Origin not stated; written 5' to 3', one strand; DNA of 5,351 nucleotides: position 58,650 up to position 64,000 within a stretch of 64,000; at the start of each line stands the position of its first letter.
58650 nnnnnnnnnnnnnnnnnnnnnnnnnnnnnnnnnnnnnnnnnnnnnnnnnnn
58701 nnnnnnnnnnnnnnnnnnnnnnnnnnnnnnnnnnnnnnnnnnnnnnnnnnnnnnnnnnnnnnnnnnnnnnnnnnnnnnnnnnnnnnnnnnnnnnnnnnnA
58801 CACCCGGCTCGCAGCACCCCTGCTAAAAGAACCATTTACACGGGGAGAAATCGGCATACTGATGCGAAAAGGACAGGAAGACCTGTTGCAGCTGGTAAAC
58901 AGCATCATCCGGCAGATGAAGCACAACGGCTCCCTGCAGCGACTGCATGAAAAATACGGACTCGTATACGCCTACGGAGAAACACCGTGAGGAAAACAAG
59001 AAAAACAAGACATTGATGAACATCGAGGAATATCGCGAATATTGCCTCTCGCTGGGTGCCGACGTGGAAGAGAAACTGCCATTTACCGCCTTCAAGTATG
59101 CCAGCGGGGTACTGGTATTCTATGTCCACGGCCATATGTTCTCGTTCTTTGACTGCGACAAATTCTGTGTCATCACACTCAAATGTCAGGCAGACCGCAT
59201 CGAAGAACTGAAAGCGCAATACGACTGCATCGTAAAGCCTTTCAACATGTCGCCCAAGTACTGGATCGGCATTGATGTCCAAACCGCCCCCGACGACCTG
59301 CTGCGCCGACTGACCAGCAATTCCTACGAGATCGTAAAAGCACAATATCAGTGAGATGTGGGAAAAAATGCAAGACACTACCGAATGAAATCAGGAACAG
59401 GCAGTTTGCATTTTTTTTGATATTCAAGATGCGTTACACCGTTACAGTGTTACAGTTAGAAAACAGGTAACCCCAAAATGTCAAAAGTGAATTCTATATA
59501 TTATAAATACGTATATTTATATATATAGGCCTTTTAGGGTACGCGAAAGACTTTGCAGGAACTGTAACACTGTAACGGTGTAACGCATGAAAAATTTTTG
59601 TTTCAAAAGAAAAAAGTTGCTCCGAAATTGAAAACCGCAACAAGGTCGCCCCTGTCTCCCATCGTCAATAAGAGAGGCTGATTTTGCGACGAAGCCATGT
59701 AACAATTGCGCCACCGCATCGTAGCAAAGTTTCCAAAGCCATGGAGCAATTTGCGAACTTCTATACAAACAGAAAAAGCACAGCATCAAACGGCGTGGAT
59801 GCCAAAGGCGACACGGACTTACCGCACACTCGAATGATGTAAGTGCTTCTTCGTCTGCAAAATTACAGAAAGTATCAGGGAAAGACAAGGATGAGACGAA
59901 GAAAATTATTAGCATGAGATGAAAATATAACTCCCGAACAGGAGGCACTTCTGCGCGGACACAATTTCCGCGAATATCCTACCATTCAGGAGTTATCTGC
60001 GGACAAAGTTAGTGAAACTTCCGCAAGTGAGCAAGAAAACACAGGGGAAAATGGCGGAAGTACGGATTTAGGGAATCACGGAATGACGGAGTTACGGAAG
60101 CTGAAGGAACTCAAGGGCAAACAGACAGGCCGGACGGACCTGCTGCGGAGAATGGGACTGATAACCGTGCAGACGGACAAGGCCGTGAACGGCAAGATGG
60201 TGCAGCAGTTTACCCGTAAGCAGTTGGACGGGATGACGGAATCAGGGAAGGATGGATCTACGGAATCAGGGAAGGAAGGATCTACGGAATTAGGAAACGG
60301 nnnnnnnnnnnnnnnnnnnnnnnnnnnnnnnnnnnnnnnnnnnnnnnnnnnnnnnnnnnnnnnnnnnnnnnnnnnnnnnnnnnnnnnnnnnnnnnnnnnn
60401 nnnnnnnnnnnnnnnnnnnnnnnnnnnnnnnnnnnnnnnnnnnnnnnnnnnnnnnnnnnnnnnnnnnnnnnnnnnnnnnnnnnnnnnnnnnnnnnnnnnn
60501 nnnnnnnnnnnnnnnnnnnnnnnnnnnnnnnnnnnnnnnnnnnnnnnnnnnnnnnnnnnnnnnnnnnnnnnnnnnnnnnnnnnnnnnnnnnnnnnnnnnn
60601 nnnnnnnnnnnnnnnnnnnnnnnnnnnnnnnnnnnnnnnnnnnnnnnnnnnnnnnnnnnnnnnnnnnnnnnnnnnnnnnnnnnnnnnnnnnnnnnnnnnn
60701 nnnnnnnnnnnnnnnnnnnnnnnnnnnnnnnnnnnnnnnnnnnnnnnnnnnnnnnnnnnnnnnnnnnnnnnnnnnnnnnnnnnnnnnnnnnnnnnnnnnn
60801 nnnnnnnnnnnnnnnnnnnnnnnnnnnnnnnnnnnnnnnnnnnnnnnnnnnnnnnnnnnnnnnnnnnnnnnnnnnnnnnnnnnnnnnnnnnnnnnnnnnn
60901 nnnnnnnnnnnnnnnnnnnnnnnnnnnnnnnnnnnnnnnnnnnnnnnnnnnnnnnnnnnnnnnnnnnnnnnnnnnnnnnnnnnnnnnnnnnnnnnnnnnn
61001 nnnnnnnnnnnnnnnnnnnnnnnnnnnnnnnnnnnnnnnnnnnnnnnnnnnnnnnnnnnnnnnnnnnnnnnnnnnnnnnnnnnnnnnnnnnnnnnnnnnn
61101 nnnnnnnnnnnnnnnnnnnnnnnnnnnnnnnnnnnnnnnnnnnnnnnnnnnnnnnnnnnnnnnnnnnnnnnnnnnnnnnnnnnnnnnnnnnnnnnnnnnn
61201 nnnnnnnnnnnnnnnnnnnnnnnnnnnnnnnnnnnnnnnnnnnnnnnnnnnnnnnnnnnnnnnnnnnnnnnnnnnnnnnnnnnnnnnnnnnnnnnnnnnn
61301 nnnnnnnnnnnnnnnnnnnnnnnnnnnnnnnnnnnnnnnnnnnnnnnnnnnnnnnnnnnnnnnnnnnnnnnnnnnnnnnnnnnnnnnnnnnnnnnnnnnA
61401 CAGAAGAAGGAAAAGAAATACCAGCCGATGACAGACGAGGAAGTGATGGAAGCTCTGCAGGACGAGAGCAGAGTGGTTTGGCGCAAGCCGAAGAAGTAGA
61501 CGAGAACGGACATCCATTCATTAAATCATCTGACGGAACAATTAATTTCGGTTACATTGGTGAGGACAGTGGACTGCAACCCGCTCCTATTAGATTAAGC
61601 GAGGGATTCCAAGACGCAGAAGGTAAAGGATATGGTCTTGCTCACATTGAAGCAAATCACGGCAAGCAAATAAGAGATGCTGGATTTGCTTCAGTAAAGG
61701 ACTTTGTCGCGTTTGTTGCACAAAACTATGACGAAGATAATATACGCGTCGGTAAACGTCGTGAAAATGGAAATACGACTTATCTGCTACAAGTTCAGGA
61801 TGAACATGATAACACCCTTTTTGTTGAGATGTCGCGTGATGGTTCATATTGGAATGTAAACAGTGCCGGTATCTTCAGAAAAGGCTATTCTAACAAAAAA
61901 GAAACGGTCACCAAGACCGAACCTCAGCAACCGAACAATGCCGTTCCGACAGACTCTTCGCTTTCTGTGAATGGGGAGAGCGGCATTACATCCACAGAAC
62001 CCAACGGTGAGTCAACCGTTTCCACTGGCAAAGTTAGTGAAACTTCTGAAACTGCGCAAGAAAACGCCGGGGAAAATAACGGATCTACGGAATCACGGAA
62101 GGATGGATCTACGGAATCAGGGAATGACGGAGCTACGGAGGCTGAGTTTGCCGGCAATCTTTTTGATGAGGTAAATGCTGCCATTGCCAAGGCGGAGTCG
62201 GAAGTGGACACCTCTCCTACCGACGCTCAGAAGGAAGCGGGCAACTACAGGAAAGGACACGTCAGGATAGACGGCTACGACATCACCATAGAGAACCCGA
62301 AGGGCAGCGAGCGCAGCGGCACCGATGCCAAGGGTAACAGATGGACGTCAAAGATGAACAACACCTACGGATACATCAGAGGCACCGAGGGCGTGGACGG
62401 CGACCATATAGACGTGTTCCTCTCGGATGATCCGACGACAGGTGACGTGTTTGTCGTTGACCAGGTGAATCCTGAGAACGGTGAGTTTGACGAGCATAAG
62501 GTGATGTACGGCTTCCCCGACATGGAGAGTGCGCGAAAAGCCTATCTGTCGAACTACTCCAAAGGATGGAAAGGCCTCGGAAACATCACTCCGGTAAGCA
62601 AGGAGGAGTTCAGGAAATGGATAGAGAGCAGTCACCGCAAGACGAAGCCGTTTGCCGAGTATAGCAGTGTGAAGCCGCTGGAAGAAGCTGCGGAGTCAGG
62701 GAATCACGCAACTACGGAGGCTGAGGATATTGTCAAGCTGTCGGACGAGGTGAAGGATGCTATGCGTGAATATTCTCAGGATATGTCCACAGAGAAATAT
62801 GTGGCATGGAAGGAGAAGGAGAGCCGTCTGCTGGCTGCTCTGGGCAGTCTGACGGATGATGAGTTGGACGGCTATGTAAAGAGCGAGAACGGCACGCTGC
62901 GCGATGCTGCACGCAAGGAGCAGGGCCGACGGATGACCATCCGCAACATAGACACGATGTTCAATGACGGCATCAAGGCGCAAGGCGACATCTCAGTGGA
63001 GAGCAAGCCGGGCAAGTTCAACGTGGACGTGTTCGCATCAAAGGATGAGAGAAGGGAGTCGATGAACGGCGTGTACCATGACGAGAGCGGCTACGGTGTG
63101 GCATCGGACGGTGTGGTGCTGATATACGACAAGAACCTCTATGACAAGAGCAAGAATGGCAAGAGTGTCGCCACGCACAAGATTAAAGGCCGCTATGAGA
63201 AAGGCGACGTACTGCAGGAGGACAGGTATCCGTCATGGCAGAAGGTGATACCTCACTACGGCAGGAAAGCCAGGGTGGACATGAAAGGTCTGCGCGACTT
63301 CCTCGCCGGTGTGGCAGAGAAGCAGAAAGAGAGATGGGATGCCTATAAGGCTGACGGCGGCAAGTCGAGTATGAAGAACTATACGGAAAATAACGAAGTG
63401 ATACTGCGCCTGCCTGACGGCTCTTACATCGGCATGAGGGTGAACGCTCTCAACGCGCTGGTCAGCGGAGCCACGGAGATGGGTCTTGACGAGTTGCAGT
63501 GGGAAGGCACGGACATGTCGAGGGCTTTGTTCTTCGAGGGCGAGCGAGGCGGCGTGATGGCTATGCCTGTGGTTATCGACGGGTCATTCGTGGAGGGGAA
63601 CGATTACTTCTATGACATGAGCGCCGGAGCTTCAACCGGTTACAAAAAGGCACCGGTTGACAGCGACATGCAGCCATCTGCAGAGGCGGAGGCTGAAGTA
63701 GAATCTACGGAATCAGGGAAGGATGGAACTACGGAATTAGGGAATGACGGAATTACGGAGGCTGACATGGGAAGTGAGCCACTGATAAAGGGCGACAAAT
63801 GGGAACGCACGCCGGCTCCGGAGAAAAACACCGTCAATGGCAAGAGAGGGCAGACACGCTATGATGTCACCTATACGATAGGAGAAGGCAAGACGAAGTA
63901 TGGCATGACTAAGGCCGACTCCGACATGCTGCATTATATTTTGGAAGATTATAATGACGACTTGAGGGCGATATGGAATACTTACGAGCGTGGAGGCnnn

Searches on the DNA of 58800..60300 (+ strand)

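Call 49: search_rna_families(source=window, start=58800, end=60300, threshold=evalue, max_evalue=1)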
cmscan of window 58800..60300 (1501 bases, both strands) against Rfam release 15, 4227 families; matches with E-value up to 1: 6.
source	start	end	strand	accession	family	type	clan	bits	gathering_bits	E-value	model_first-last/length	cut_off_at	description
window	59427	59591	+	RF04174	MIR4208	Gene; miRNA;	-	36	140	0.0022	1-191/191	no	MIR4208 microRNA precursor family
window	59421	59592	-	RF04174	MIR4208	Gene; miRNA;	-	35.3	140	0.003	1-191/191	no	MIR4208 microRNA precursor family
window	59419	59598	-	RF04170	MIR7723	Gene; miRNA;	-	28.4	200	0.0032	1-235/235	no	MIR7723 microRNA precursor family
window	59429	59586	-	RF04127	MIR8007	Gene; miRNA;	-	27.7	195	0.0084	1-226/226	no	MIR8007 microRNA precursor family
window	59424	59592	-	RF03926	MIR1435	Gene; miRNA;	-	27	94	0.21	1-186/186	no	MIR1435 microRNA precursor family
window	59428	59589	+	RF04170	MIR7723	Gene; miRNA;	-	21.9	200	0.13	1-235/235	no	MIR7723 microRNA precursor family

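Call 56: search_dna_similar(query=window:59420-59600:+, collection=phages, mode=distant, max_evalue=0.001, max_rows=20)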
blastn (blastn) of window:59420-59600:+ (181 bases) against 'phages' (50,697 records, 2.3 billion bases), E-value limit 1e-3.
No match.

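Call 57: search_dna_similar(query=window:59420-59600:+, collection=plasmids, mode=distant, max_evalue=0.001, max_rows=20)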
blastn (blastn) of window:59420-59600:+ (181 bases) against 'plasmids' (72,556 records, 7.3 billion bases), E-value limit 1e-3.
No match.

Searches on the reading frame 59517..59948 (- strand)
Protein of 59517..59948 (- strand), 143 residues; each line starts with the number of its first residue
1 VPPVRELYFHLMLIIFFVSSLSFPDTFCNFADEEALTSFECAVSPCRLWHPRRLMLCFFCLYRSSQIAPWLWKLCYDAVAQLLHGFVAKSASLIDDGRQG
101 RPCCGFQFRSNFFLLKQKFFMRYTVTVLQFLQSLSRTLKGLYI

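Call 8: search_protein_families(library=pfam, proteins=[window:59517-59948:-], max_evalue=0.01)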
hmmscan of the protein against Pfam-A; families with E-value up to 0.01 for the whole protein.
window:59517-59948:- (143 aa): 0 families

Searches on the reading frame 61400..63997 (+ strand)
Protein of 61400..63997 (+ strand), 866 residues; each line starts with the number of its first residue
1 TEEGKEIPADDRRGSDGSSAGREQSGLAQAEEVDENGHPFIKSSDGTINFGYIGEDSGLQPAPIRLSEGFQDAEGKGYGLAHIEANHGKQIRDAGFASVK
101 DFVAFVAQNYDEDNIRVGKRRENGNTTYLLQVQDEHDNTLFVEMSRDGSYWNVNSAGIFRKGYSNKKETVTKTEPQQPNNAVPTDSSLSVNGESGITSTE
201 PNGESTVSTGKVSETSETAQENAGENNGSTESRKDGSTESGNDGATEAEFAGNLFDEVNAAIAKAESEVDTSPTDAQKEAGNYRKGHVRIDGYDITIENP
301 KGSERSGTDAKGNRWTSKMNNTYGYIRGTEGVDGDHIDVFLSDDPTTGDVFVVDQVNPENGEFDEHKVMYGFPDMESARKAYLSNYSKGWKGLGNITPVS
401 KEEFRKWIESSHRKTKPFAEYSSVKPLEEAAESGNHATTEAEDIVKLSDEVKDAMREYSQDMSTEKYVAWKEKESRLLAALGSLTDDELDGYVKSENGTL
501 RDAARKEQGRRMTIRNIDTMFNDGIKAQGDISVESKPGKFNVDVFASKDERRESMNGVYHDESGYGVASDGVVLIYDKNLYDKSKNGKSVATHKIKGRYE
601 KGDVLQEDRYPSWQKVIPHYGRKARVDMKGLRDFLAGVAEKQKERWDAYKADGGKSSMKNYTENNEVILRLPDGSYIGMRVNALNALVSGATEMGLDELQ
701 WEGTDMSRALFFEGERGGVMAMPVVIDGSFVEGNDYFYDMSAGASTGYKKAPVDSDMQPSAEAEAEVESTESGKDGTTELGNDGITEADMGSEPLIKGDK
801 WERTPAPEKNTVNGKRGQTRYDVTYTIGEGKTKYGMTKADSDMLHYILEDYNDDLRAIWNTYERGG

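Call 81: find_related_loci(query=window:61400-63997:+, collection=viral_contigs, flank=10000)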
Query window:61400-63997:+ (866 aa) in viral_contigs; peptide patterns used: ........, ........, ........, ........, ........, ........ (x = any residue, [..] = any of these).
247 stretches matched a pattern; 245 encode a relative of the query (tblastn E <= 1e-3); the best 80 are kept; 80 distinct loci.
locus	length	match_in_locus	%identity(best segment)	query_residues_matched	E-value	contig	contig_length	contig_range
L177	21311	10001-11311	59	1-456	4e-155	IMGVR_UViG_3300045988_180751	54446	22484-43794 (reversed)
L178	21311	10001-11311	59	1-456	4e-155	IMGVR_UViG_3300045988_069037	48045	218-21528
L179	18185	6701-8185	55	1-504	1e-152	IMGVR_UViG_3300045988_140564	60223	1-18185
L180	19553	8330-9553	61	1-425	8e-152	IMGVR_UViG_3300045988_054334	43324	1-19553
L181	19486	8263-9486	61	1-425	1e-151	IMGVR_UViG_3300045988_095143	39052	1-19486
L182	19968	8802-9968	53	11-425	3e-120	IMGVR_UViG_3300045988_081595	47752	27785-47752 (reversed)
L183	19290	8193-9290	53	30-427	4e-119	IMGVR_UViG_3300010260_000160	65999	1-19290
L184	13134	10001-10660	73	1-221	3e-96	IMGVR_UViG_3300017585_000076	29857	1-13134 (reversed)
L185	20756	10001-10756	55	257-523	5e-81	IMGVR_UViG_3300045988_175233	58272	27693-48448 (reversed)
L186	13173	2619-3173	72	257-441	4e-81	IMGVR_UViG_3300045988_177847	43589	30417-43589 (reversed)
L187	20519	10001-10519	75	258-432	7e-81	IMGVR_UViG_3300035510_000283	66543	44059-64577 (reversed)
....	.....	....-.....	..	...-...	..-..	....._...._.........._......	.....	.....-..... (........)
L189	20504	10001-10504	75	262-428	9e-79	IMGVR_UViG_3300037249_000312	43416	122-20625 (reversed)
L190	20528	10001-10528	71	269-433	3e-77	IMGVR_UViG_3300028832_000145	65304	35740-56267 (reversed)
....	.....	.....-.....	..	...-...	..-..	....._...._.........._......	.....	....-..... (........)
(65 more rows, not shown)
